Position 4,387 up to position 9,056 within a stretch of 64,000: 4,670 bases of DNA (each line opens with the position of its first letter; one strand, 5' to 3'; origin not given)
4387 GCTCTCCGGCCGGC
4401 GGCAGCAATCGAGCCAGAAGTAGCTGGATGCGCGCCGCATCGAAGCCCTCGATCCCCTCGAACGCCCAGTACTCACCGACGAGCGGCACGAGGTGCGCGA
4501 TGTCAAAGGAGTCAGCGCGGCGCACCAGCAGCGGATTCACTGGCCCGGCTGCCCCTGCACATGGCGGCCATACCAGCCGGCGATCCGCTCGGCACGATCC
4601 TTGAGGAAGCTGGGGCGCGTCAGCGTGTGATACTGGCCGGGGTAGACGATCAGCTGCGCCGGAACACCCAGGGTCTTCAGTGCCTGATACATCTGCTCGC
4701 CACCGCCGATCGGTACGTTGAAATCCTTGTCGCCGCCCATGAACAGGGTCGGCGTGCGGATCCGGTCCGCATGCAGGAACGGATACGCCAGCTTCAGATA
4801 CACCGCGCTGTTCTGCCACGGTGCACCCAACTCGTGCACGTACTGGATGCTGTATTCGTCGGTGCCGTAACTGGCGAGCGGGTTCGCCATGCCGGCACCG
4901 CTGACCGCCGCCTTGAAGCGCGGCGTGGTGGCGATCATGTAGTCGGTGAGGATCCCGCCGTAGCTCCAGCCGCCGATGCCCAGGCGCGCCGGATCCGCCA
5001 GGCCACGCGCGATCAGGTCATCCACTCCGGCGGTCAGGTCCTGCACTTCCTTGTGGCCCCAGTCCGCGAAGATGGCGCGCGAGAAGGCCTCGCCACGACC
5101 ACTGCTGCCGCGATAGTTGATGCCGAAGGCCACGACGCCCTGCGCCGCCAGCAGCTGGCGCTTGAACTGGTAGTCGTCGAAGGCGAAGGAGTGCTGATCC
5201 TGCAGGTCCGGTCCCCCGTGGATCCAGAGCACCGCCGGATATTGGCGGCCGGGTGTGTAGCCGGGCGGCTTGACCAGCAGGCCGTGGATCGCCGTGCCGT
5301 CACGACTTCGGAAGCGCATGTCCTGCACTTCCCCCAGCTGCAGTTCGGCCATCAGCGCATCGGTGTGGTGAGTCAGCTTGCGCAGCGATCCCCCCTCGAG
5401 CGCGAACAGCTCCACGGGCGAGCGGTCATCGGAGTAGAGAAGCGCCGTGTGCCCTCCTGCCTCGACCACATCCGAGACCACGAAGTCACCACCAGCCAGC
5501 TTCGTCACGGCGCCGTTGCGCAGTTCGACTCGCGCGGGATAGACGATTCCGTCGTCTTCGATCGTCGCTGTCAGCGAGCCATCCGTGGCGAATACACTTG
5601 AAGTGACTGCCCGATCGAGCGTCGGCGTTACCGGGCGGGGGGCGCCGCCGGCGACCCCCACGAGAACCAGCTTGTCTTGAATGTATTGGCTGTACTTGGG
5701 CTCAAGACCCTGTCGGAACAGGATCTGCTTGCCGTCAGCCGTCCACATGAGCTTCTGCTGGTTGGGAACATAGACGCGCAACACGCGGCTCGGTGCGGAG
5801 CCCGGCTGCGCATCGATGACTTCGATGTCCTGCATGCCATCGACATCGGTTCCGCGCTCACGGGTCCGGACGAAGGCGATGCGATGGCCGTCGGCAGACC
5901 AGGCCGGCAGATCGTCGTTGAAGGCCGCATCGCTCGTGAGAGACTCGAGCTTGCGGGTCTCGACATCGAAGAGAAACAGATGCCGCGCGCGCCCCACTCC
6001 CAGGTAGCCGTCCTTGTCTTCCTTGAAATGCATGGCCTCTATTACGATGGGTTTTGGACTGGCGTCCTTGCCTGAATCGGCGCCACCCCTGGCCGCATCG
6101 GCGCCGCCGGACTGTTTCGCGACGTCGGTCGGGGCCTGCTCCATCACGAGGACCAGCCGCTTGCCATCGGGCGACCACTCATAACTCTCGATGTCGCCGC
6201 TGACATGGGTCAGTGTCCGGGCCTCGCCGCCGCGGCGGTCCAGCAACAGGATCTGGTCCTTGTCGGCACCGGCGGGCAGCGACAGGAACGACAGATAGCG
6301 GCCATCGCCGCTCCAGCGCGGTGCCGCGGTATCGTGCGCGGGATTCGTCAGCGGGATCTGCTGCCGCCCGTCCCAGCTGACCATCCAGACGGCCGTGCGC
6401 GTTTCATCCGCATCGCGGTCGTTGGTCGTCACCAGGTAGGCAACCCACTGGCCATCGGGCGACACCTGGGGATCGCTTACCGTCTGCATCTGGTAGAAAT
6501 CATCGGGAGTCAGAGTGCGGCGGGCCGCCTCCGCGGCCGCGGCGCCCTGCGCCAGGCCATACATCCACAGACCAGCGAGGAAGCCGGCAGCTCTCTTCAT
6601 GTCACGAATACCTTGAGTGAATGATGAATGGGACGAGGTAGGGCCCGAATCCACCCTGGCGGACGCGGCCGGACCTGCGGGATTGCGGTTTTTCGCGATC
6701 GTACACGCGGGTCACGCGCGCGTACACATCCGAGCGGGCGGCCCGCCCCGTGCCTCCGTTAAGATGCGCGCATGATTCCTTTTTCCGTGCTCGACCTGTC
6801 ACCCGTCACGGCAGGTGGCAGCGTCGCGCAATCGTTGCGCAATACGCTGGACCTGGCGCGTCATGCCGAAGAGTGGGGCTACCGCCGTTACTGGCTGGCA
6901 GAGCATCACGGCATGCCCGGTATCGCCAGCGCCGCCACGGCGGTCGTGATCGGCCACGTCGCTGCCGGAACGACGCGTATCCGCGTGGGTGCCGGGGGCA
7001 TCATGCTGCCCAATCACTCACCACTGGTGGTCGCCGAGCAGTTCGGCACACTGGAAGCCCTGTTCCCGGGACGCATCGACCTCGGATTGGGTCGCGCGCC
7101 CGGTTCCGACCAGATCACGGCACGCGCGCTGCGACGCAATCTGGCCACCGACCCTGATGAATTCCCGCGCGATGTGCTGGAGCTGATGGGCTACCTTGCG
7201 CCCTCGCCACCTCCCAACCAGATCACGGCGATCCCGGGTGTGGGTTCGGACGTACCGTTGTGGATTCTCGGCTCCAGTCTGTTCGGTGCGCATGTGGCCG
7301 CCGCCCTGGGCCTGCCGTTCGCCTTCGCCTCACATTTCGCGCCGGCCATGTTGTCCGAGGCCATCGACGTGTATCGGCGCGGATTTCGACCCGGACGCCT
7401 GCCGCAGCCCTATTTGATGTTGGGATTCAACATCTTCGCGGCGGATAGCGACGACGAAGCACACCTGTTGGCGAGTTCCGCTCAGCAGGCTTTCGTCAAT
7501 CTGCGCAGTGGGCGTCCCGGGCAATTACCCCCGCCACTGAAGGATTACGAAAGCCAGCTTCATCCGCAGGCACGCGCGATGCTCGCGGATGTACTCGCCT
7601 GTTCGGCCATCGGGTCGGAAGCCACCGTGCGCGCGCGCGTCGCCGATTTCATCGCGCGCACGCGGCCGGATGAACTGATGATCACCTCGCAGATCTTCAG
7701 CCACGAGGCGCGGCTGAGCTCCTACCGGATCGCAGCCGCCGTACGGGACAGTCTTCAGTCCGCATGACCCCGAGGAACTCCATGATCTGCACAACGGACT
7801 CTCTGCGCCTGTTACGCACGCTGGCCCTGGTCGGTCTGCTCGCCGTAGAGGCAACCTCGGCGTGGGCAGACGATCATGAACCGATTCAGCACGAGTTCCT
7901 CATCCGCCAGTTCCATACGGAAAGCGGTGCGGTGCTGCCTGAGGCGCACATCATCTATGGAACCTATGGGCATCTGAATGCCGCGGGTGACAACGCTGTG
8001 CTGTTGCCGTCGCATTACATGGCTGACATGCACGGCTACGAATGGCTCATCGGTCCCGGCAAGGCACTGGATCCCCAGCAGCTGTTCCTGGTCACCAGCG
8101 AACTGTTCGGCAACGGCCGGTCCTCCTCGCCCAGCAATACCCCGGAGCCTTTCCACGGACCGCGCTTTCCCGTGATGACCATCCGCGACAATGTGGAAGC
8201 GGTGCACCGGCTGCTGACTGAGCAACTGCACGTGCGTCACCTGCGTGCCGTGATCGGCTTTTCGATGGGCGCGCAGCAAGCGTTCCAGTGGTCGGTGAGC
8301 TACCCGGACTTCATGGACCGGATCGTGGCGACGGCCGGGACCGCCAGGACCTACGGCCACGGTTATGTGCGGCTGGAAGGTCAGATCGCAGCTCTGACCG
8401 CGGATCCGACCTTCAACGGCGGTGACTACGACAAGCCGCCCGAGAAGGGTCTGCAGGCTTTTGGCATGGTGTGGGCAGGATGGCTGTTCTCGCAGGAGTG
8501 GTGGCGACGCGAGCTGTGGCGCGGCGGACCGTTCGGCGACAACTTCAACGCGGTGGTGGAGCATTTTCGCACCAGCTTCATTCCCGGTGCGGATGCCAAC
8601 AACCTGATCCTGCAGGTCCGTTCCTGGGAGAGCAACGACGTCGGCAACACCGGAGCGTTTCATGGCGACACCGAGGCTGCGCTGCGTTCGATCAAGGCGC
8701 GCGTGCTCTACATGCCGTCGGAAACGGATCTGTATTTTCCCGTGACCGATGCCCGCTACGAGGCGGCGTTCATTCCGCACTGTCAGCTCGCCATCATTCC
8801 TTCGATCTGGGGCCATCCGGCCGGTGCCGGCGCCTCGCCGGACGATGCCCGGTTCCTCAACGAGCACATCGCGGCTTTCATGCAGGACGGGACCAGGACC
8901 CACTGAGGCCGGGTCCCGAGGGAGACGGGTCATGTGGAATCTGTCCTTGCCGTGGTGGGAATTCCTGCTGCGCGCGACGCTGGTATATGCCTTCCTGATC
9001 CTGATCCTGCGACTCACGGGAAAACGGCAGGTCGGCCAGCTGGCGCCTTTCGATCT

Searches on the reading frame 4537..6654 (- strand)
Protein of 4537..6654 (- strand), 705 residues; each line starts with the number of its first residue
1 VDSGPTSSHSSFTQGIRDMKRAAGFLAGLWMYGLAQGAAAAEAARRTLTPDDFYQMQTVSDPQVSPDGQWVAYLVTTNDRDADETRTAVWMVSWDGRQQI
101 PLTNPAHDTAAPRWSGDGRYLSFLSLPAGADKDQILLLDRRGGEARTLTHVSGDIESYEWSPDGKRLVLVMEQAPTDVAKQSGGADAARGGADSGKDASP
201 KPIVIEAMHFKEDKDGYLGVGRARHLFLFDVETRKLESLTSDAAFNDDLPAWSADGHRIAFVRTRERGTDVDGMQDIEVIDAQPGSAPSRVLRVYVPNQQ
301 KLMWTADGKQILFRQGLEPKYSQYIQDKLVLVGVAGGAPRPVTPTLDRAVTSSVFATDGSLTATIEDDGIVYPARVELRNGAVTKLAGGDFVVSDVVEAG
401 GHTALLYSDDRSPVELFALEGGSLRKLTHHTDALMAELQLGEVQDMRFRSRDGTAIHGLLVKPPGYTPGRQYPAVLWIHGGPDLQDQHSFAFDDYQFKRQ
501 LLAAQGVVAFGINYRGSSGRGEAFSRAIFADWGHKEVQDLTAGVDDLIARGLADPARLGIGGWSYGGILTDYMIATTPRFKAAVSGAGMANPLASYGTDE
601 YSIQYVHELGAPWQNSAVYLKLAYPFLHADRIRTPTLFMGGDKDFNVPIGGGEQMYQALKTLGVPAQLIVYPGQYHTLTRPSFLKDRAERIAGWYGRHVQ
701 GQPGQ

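Call 63: search_protein_families(library=pfam, proteins=[window:4537-6654:-], max_evalue=0.00001)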
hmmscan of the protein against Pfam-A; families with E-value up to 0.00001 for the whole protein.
window:4537-6654:- (705 aa): 5 families
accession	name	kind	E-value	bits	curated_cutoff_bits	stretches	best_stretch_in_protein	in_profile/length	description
PF00326.27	Peptidase_S9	-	7.2e-45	153.5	22.6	1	496-700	4-211/213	Prolyl oligopeptidase family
PF07676.18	PD40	-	4.8e-15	55.5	20.9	0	246-269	10-34/38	WD40-like Beta Propeller Repeat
PF01738.24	DLH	-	4.7e-09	36.6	21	1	535-681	76-191/217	Dienelactone hydrolase family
PF00930.27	DPPIV_N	-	3.1e-07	29.9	22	0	225-264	24-62/354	Dipeptidyl peptidase IV (DPP IV) N-terminal region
PF12146.15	Hydrolase_4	-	8.7e-07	28.9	27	0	628-679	186-235/239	Serine aminopeptidase, S33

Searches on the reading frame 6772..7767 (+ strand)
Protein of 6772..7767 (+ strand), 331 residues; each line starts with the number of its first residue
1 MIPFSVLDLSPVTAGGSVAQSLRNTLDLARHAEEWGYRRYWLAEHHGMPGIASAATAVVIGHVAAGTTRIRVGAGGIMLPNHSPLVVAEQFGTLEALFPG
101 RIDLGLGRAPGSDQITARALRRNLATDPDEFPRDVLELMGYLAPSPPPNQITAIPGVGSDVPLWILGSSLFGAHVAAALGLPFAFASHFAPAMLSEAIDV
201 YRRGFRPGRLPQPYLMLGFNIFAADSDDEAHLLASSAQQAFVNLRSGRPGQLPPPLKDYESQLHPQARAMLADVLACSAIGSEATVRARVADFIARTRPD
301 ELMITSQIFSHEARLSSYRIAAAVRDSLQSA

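Call 63: search_protein_families(library=pfam, proteins=[window:6772-7767:+], max_evalue=0.00001)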
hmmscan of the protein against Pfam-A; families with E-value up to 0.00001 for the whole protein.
window:6772-7767:+ (331 aa): 1 family
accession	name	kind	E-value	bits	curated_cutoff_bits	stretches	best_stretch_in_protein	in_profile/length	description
PF00296.26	Bac_luciferase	-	1.2e-42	146.8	27.9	1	4-294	3-308/314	Luciferase-like monooxygenase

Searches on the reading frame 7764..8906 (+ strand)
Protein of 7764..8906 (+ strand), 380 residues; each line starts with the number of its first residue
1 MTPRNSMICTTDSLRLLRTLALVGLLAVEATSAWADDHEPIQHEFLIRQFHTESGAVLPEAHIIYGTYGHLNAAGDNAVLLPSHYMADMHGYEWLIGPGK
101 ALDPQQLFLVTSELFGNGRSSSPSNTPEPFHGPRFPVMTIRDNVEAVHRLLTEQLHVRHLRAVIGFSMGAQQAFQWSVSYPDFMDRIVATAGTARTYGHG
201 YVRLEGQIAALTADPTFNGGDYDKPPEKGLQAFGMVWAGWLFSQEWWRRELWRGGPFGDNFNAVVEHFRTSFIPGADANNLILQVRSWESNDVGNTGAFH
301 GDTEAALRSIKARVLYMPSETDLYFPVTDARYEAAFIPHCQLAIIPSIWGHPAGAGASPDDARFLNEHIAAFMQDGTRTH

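Call 63: search_protein_families(library=pfam, proteins=[window:7764-8906:+], max_evalue=0.00001)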
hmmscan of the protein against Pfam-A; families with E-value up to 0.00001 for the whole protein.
window:7764-8906:+ (380 aa): 1 family
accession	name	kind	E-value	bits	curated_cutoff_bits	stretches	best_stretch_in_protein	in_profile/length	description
PF00561.26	Abhydrolase_1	-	2.2e-09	37.8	25.8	1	99-339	20-227/245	alpha/beta hydrolase fold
